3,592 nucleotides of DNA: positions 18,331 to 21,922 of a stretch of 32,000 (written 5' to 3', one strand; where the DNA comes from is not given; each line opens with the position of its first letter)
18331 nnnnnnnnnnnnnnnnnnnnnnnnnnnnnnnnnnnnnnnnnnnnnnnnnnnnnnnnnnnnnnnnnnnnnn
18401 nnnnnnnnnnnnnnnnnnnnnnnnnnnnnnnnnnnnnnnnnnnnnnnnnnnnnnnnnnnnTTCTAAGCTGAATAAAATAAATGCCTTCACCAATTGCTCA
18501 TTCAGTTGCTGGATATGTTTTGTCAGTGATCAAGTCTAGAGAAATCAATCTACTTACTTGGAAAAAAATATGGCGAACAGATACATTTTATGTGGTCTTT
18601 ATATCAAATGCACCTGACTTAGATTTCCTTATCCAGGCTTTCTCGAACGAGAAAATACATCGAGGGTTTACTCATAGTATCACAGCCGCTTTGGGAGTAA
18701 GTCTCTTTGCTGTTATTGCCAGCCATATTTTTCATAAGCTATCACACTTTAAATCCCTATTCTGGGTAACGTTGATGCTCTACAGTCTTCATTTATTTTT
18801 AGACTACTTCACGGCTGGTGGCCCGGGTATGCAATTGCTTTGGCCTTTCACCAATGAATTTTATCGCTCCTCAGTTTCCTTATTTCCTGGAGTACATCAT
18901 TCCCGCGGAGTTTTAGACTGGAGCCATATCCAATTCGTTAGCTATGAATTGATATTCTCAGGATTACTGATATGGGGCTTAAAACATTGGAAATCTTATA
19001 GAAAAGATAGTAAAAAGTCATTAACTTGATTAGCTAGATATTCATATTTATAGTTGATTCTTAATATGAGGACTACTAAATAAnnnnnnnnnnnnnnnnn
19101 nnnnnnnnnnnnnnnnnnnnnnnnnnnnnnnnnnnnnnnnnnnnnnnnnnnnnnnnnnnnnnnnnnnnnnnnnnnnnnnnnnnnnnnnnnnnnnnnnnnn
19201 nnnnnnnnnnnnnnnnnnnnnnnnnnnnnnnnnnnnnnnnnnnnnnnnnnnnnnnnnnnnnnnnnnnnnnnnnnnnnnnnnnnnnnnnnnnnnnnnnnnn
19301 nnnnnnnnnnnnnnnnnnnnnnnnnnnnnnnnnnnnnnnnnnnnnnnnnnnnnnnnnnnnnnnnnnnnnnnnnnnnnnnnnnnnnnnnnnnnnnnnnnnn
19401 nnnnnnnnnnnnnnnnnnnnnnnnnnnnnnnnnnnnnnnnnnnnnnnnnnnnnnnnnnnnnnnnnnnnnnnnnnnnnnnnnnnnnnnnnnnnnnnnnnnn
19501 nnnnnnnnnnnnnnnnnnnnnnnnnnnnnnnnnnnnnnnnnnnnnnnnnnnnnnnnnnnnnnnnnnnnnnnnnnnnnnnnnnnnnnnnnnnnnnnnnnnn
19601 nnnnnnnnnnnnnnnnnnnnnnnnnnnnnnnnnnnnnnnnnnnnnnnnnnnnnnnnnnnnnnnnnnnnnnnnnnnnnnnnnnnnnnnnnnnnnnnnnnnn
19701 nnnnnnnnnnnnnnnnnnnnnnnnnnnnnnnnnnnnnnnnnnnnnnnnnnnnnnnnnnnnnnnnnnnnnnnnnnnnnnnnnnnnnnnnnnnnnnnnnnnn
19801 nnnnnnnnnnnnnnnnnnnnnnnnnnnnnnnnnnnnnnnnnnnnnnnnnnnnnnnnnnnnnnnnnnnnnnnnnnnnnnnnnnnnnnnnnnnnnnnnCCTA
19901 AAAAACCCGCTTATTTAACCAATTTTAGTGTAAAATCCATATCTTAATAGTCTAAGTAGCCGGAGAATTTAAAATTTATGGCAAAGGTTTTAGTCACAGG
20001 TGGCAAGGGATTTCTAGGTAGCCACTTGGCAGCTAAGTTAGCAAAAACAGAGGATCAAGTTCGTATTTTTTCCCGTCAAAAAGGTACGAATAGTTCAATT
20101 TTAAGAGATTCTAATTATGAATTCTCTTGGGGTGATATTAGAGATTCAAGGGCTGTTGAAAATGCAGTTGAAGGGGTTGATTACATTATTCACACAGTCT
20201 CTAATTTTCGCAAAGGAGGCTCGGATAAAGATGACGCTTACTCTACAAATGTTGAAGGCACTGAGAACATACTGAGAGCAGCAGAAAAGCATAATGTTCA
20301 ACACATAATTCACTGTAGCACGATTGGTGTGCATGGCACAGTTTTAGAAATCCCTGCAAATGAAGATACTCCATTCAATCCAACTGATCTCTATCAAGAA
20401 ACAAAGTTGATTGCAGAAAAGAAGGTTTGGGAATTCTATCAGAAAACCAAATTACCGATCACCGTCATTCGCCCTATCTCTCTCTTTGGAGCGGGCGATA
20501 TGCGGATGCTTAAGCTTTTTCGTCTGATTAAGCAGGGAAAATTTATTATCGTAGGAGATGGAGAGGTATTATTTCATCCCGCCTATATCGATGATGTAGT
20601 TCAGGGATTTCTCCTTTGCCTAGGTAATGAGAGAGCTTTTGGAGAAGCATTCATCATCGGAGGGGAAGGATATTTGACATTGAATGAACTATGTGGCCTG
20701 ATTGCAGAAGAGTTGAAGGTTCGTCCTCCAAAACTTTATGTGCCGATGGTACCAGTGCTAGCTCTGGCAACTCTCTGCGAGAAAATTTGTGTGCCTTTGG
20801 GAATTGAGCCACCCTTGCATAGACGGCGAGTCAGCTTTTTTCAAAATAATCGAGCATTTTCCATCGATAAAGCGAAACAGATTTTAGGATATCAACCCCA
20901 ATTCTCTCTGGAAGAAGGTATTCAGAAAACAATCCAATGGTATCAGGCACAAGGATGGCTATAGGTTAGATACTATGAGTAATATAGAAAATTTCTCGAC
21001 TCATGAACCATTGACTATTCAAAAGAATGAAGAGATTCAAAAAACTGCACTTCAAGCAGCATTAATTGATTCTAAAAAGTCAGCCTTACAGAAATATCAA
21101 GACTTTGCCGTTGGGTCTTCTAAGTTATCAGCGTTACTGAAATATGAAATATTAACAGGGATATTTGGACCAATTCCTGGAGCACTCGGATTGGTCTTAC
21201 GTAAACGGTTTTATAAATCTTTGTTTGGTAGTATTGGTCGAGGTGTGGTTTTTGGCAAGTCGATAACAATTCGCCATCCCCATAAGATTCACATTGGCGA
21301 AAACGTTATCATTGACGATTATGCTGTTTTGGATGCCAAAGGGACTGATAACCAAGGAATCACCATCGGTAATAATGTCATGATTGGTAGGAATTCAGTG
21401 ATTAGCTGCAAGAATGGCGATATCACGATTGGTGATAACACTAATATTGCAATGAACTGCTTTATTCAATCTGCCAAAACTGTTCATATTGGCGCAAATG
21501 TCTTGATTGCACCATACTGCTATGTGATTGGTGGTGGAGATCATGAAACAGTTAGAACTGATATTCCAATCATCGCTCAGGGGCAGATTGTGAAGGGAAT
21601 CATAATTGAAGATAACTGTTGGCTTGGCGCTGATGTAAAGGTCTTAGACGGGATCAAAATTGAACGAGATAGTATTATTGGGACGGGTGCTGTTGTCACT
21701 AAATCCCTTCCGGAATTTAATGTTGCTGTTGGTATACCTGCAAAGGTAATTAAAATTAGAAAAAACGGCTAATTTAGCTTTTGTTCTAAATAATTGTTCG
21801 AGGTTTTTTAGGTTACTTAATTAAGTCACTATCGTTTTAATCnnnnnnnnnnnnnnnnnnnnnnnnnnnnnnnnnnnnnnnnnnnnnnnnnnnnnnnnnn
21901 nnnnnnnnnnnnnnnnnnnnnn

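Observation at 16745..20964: Unusual tailoring module inside the glycan operon: GlpD-like FAD oxidoreductase + YdjM-like membrane metallohydrolase + unknown HxH protein + SDR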

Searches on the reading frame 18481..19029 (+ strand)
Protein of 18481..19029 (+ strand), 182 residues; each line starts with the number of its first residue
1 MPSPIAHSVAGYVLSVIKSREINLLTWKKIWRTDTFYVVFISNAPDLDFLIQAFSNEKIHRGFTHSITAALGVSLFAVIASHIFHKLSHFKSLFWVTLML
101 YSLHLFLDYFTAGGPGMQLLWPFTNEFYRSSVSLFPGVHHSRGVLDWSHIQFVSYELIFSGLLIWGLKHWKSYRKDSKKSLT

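Call 4: search_protein_families(library=pfam, proteins=[window:18481-19029:+], max_evalue=0.01)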
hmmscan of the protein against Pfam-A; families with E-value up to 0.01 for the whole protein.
window:18481-19029:+ (182 aa): 1 family
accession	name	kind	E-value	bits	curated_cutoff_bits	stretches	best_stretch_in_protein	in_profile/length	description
PF04307.19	YdjM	-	1.4e-18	67.5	29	1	6-136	5-130/176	YdjM inner membrane protein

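Call 5: search_protein_families(library=ncbifam, proteins=[window:18481-19029:+], max_evalue=0.01)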
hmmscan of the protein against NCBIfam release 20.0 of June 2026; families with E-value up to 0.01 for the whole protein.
window:18481-19029:+ (182 aa): 1 family
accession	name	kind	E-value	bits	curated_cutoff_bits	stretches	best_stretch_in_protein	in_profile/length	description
NF008651.0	PRK11648.1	equivalog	0.0001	22.1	216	1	54-127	65-134/196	metal-dependent hydrolase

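Call 61: find_homologous_proteins(query=window:18481-19029:+, max_evalue=0.00001)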
Query window:18481-19029:+ (182 aa): 42 proteins with E <= 0.00001 among 388 candidates.
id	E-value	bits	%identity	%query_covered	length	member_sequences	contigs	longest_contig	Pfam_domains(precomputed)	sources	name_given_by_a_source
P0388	6.6e-109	380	93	99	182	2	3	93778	PF04307.20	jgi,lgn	-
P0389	1.4e-58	216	60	99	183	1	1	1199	PF04307.20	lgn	-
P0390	6.0e-52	194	54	99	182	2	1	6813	PF04307.20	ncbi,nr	ncbi:MAG: metal-dependent hydrolase [Halothece sp. Uz-M2-17]|nr:metal-dependent hydrolase [Halothece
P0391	5.0e-44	168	50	96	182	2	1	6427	PF04307.20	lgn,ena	-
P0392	2.7e-40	156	45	99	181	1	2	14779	PF04307.20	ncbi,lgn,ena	-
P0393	3.0e-39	153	44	97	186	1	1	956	PF04307.20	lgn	-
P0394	9.4e-39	151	44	99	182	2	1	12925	PF04307.20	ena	-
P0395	3.9e-38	149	44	100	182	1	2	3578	PF04307.20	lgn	-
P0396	7.4e-38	148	44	97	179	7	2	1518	PF04307.20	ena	-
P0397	6.8e-37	145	47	92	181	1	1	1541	PF04307.20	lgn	-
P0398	7.4e-37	145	44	99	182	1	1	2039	PF04307.20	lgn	-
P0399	8.8e-37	145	47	95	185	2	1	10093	PF04307.20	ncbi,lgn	ncbi:MAG: metal-dependent hydrolase [Phormidesmis sp.]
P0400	2.4e-36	143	43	99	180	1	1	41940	PF04307.20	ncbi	ncbi:MAG: metal-dependent hydrolase [Microcoleaceae cyanobacterium]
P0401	3.4e-36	143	41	99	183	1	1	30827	PF04307.20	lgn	-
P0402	3.8e-36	143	48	94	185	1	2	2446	PF04307.20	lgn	-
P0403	1.9e-35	140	45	98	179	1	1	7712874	PF04307.20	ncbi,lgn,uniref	ncbi:metal-dependent hydrolase [Capilliphycus salinus ALCB114379]|uniref:metal-dependent hydrolase n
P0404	4.6e-35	139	42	100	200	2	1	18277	PF04307.20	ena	-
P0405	7.8e-35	138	45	90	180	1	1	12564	PF04307.20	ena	-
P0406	1.1e-34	138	45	90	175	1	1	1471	PF04307.20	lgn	-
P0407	5.4e-34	136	43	98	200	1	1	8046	PF04307.20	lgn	-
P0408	7.6e-34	135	43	99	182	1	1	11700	PF04307.20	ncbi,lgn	-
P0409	1.1e-33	135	39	98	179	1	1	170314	PF04307.20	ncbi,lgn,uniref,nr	ncbi:membrane-bound metal-dependent hydrolase [Leptolyngbya sp. Heron Island J]|uniref:metal-depende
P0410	1.9e-33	134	41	97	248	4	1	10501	PF04307.20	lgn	-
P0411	3.2e-33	133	44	90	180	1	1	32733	PF04307.20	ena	-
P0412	4.4e-33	133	44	92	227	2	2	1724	PF04307.20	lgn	-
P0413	1.2e-31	128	38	98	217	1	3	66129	PF04307.20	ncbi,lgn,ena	-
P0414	1.3e-31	128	42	99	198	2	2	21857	PF04307.20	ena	-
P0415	5.2e-31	126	40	99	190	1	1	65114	PF04307.20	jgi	jgi:inner membrane protein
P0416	9.1e-31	125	39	100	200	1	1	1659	PF04307.20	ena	-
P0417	2.5e-30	124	37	100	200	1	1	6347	PF04307.20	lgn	-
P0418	2.5e-29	121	39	99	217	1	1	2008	PF04307.20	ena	-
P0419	4.2e-29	120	41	92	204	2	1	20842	PF04307.20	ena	-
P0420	5.3e-29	119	38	97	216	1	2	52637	PF04307.20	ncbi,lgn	ncbi:MAG: metal-dependent hydrolase [Phormidesmis sp.]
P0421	7.7e-29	119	42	90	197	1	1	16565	PF04307.20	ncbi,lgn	ncbi:MAG: metal-dependent hydrolase [Phormidesmis sp.]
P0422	5.4e-28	116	39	100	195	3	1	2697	PF04307.20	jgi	jgi:inner membrane protein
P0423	6.2e-28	116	39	99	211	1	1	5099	PF04307.20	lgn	-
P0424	3.0e-12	65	40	70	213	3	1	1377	PF04307.20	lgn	-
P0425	2.0e-10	59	33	92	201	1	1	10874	PF04307.20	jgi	-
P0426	4.0e-10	58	32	97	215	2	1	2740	PF04307.20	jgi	jgi:inner membrane protein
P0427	3.0e-8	52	32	77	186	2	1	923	PF04307.20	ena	-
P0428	8.2e-8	50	33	90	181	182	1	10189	PF04307.20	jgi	-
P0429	1.2e-6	47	41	48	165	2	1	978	PF04307.20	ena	-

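Call 67: predict_structure(alignment_id=A2)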
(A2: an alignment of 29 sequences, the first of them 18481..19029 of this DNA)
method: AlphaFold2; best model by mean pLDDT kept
length: 182 residues; sequences in the alignment: 29
mean_pLDDT: 87.9   pTM: 0.83
mean pLDDT of the five models: 87.9, 83.2, 83.0, 82.7, 80.2
residues with pLDDT >= 90: 101; 70-90: 66; 50-70: 12; < 50: 3
segments of 3 or more residues with pLDDT < 50: none
pLDDT, mean of each block of 10 residues (from residue 1): 86 86 54 84 93 83 93 96 85 93 95 90 94 87 87 94 95 88 76
secondary structure, 60 per line:
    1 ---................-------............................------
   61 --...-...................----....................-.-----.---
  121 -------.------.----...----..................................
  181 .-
elements in order: H4-19 H27-54 H67-85 H90-109 H147-181

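Call 69: fold_search(model_id=the predicted structure, library=pdb)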
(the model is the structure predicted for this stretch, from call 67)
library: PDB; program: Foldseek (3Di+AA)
matches with E <= 10: 22; with E <= 0.001: 0
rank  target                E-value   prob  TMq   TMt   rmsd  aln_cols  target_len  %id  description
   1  8r4l_A                2.5e+00  0.10  0.20  0.27   9.0       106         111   13  CSP1 M48L mutant without Iodide (released 2024-11-20)
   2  8qcy                  3.3e+00  0.08  0.23  0.14   8.5       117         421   17  Cryo-EM structure of the outward-facing FLVCR2 (released 2024-04-17)
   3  8s2f_BBB              3.6e+00  0.06  0.18  0.18  26.2       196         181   11  Crystal structure of Borrelia burgdorferi paralogous family 12 outer surface protein BBH37 (released 2025-03-05)
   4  2yfb_A                4.5e+00  0.10  0.25  0.21   7.5       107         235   12  X-ray structure of McpS ligand binding domain in complex with succinate (released 2012-04-18)
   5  8s2f_AAA              5.0e+00  0.06  0.18  0.18  26.6       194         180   10  Crystal structure of Borrelia burgdorferi paralogous family 12 outer surface protein BBH37 (released 2025-03-05)
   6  9gq1_B                5.3e+00  0.07  0.22  0.29   8.5       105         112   13  CSP1 H36A (released 2025-09-24)
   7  7ose_A                5.6e+00  0.02  0.16  0.08  13.1       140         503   12  cytochrome bd-II type oxidase with bound aurachin D (released 2021-11-17)
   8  5fjd_A                6.3e+00  0.06  0.22  0.29   8.5       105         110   12  APO-CSP1 (COPPER STORAGE PROTEIN 1) FROM METHYLOSINUS TRICHOSPORIUM OB3B (released 2015-11-18)
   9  5i20_C                6.3e+00  0.02  0.14  0.10  16.4       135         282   12  Crystal structure of protein (released 2016-06-01)
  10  9vmp_R                7.0e+00  0.02  0.20  0.14  15.0       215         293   12  Cryo-EM structure of the A-1-OXGR1-Gq complex (released 2026-03-18)
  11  5fjd_B                7.4e+00  0.04  0.20  0.27   8.9       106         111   12  APO-CSP1 (COPPER STORAGE PROTEIN 1) FROM METHYLOSINUS TRICHOSPORIUM OB3B (released 2015-11-18)
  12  9lgt_A                7.4e+00  0.03  0.20  0.12  17.6       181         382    9  Cryo-EM structure of the glucose-specific PTS transporter IIC from V. cholerae in the inward-facing conformation (released 2026-01-14)
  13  9gq1_A                7.8e+00  0.06  0.22  0.30   8.6       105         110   13  CSP1 H36A (released 2025-09-24)
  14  9jqy_A                8.2e+00  0.02  0.21  0.16  15.3       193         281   14  Structural Insights into Selective Antagonism of TG6-129 and EP4 Prostaglandin Receptor (released 2025-10-22)
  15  5fje_A                8.7e+00  0.05  0.22  0.29   8.7       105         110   13  CU(I)-CSP1 (COPPER STORAGE PROTEIN 1) FROM METHYLOSINUS TRICHOSPORIUM OB3B (released 2015-11-18)
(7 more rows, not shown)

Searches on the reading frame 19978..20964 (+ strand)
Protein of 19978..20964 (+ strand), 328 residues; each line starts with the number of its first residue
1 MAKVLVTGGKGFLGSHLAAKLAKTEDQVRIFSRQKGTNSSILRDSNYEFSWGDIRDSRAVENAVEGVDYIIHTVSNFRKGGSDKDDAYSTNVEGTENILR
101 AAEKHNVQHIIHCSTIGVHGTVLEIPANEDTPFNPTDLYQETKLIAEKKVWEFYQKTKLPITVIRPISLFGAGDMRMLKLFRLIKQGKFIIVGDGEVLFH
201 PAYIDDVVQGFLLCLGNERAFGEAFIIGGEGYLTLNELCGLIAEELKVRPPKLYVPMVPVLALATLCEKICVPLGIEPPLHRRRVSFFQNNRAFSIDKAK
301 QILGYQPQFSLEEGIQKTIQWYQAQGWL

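Call 4: search_protein_families(library=pfam, proteins=[window:19978-20964:+], max_evalue=0.01)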
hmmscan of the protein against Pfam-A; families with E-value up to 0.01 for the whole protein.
window:19978-20964:+ (328 aa): 11 families
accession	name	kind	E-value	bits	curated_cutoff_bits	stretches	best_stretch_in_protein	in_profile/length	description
PF01370.27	Epimerase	-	1.9e-40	139.2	20.9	1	4-228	1-240/240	NAD dependent epimerase/dehydratase family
PF01073.25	3Beta_HSD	-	1.7e-32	113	22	1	5-214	1-228/280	3-beta hydroxysteroid dehydrogenase/isomerase family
PF16363.11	GDP_Man_Dehyd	-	2.7e-27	96.6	27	1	5-318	1-332/332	GDP-mannose 4,6 dehydratase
PF13460.12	NAD_binding_10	-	1.5e-17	64.5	27.2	1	8-169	1-146/184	NAD(P)H-binding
PF07993.18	NAD_binding_4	-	3.8e-16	59.5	20.1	1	59-169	81-207/258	Male sterility protein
PF04321.23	RmlD_sub_bind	-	9.7e-16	58.1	27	1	3-250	2-235/287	RmlD substrate binding domain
PF02719.21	Polysacc_synt_2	-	3.6e-12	46.5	20.2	1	4-164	1-166/293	Polysaccharide biosynthesis protein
PF05368.20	NmrA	-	2.5e-10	40.9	27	1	3-118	4-110/298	NmrA-like family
PF00056.29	Ldh_1_N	-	0.0011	19.4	27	1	3-111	2-114/141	lactate/malate dehydrogenase, NAD binding domain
PF00106.31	adh_short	-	0.0057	16.6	26.6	1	4-69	3-73/195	short chain dehydrogenase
PF08659.16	KR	-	0.0063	16.9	22.6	0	3-73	2-88/180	KR domain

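Call 5: search_protein_families(library=ncbifam, proteins=[window:19978-20964:+], max_evalue=0.01)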
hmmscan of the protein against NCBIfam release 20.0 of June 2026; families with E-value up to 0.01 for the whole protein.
window:19978-20964:+ (328 aa): 38 families (the best 25 are shown)
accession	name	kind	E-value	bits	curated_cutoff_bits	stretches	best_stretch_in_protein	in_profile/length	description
TIGR03466.1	HpnA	hypoth_equivalog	3.3e-49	167.6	367.65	1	3-327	2-326/327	hopanoid-associated sugar epimerase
NF042422.1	oxyalk_red_OleD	equivalog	4.5e-38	131.4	580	1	3-321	2-327/329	2-alkyl-3-oxoalkanoate reductase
NF042423.1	oxyalk_red_Shew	equivalog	6.1e-34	117.6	580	1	2-317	9-330/331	2-alkyl-3-oxoalkanoate reductase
TIGR04180.1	EDH_00030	hypoth_equivalog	5.3e-32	111.1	475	1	4-247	1-257/297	NAD-dependent 4,6-dehydratase LegB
NF052578.1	StrlDmthSdmBMthl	equivalog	3e-31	109.4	600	1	4-325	3-325/328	sterol demethylase protein SdmB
TIGR01181.1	dTDP_gluc_dehyt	equivalog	1.9e-25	89.6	365.1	1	3-326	1-315/321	dTDP-glucose 4,6-dehydratase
TIGR01179.1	galE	equivalog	1e-23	83.7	262.3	1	3-173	1-180/332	UDP-glucose 4-epimerase GalE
TIGR01746.1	Thioester-redct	subfamily_domain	5.9e-15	55.4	213.35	1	60-167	82-193/371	thioester reductase domain-containing protein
TIGR02197.1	heptose_epim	equivalog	1.4e-14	54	274.6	1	4-324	1-315/316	ADP-glyceromanno-heptose 6-epimerase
NF041293.1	G6PDh_Azf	equivalog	1.5e-14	54.1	400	1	3-116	4-116/252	NAD-dependent glucose-6-phosphate dehydrogenase Azf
TIGR03589.1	PseB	equivalog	6.1e-14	51.7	407.75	1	3-148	6-144/324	UDP-N-acetylglucosamine 4,6-dehydratase (inverting)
TIGR01214.1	rmlD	equivalog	6.3e-14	51.7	224.05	1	3-193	1-176/285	dTDP-4-dehydrorhamnose reductase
NF007956.0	PRK10675.1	subfamily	4.9e-13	48.9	394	1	3-165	2-176/338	UDP-glucose 4-epimerase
NF011728.1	PRK15181.1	equivalog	5.4e-13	48.7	760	1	5-244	19-280/348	Vi polysaccharide biosynthesis UDP-N-acetylglucosaminuronic acid C-4 epimerase TviC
TIGR02622.1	CDP_4_6_dhtase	equivalog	6e-13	48.7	278.45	2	3-115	6-129/352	CDP-glucose 4,6-dehydratase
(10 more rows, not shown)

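Call 42: search_solved_structures(query=window:19978-20964:+, max_evalue=1e-12)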
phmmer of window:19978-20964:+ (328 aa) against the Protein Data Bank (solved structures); distinct sequences matched with E-value up to 1e-12: 31.
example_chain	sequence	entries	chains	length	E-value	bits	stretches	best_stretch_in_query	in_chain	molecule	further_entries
3wj7_A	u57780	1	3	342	1.4e-36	129.7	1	4-326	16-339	Putative oxidoreductase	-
8rdg_A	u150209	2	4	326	1.1e-25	93.9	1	3-251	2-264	SDR family NAD(P)-dependent oxidoreductase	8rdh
8rdi_A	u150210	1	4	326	4.1e-25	92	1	3-251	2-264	SDR family NAD(P)-dependent oxidoreductase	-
1r6d_A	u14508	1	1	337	6e-25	91.5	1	3-246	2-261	TDP-glucose-4,6-dehydratase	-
1r66_A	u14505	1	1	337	6.1e-25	91.5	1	3-246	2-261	TDP-glucose-4,6-dehydratase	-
6pmh_A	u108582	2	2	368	1.4e-24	90.2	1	4-250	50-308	UDP-glucose 4-epimerase related protein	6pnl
3ehe_A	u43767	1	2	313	8.2e-21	77.9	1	1-250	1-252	UDP-glucose 4-epimerase (GalE-1)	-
8vr2_A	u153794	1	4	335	8.4e-20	74.6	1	3-234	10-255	NAD-dependent epimerase/dehydratase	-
6jkg_A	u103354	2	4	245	2.3e-19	73.1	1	5-215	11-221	Sterol-4-alpha-carboxylate 3-dehydrogenase, decarboxylating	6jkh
6bwl_A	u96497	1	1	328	3.5e-19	72.5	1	3-243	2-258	Pal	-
4zrm_A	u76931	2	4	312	6.8e-18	68.3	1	3-246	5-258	UDP-glucose 4-epimerase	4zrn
3ru7_A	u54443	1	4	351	9e-18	67.9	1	5-248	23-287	WbgU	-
3ru9_A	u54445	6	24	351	9.2e-18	67.9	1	5-248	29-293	WbgU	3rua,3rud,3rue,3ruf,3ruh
3ruc_A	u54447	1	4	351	9.9e-18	67.8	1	5-248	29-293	WbgU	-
3lu1_A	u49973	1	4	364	1.1e-17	67.6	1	5-248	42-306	WbgU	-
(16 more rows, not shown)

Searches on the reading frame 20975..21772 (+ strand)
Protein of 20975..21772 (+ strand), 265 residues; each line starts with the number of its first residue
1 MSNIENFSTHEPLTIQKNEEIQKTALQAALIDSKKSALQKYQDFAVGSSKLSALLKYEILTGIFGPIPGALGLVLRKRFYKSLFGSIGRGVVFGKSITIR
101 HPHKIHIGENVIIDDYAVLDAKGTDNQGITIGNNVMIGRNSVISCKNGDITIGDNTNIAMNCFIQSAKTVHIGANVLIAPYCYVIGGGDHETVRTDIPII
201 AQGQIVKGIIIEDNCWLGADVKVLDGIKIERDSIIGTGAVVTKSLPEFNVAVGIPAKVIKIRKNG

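Call 4: search_protein_families(library=pfam, proteins=[window:20975-21772:+], max_evalue=0.01)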
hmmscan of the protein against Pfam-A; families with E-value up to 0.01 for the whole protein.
window:20975-21772:+ (265 aa): 4 families
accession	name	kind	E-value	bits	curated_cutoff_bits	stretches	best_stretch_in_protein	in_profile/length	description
PF00132.30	Hexapep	-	3.8e-19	67.9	27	2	208-243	1-36/36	Bacterial transferase hexapeptide (six repeats)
PF14602.12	Hexapep_2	-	7.9e-13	48.3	27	2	209-243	2-34/34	Hexapeptide repeat of succinyl-transferase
PF25084.1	LbH_EIF2B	-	0.00012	22.5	54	0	99-184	10-93/105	EIF2B subunit epsilon LbH domain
PF21711.3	DCTN5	-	0.0015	18.6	40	0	104-149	84-130/182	Dynactin subunit 5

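Call 5: search_protein_families(library=ncbifam, proteins=[window:20975-21772:+], max_evalue=0.01)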
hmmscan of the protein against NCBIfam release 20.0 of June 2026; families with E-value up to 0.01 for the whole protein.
window:20975-21772:+ (265 aa): 48 families (the best 25 are shown)
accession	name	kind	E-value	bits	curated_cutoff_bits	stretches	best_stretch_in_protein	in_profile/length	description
NF007797.0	PRK10502.1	subfamily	2.3e-27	95.8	192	2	128-263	52-180/183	WcaF family extracellular polysaccharide biosynthesis acetyltransferase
NF007240.0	PRK09677.1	equivalog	1.2e-22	80.4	243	1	146-263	62-185/192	putative lipopolysaccharide biosynthesis O-acetyl transferase WbbJ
NF007076.0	PRK09527.1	equivalog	4.9e-20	71.8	347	2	148-260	74-183/203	galactoside O-acetyltransferase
TIGR04008.1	WcaF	equivalog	4.2e-19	69.1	326.3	2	128-262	51-178/180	colanic acid biosynthesis acetyltransferase WcaF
NF038307.1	EPS_acetyl_HpsU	equivalog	1.4e-17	63.9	305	2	128-259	51-175/178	hormogonium polysaccharide biosynthesis acetyltransferase HpsU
TIGR03570.1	NeuD_NnaD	subfamily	7.7e-17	61.6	160.8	1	149-257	99-202/202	NeuD/PglB/VioB family sugar acetyltransferase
NF041874.1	EPS_EpsC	equivalog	1.4e-15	57.4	150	2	207-261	112-166/168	serine O-acetyltransferase EpsC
TIGR03532.1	DapD_Ac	equivalog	7e-13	48.7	231.75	1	207-260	159-212/231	2,3,4,5-tetrahydropyridine-2,6-dicarboxylate N-acetyltransferase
TIGR01172.1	cysE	equivalog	1.6e-12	47.7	210.65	2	211-257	116-162/162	serine O-acetyltransferase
NF007499.0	PRK10092.1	equivalog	2e-11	44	314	1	149-260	73-181/183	maltose O-acetyltransferase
TIGR04016.1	WcaB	equivalog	2.4e-10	40.2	194.65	2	164-259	50-143/146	colanic acid biosynthesis acetyltransferase WcaB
NF050158.1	CarbAnhydGPos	equivalog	3.4e-10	39.8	250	1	130-260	11-141/172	gamma carbonic anhydrase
NF007564.0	PRK10191.1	equivalog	4.5e-10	39.2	196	2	164-259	66-159/162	colanic acid biosynthesis acetyltransferase WcaB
NF058585.1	HptprglPActTf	PfamEq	2.5e-09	37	300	1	208-263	106-161/172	heptaprenylglyceryl phosphate O-acetyltransferase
TIGR01173.1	glmU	equivalog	3.7e-09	35.9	366.85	2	95-184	247-329/452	bifunctional UDP-N-acetylglucosamine diphosphorylase/glucosamine-1-phosphate N-acetyltransferase GlmU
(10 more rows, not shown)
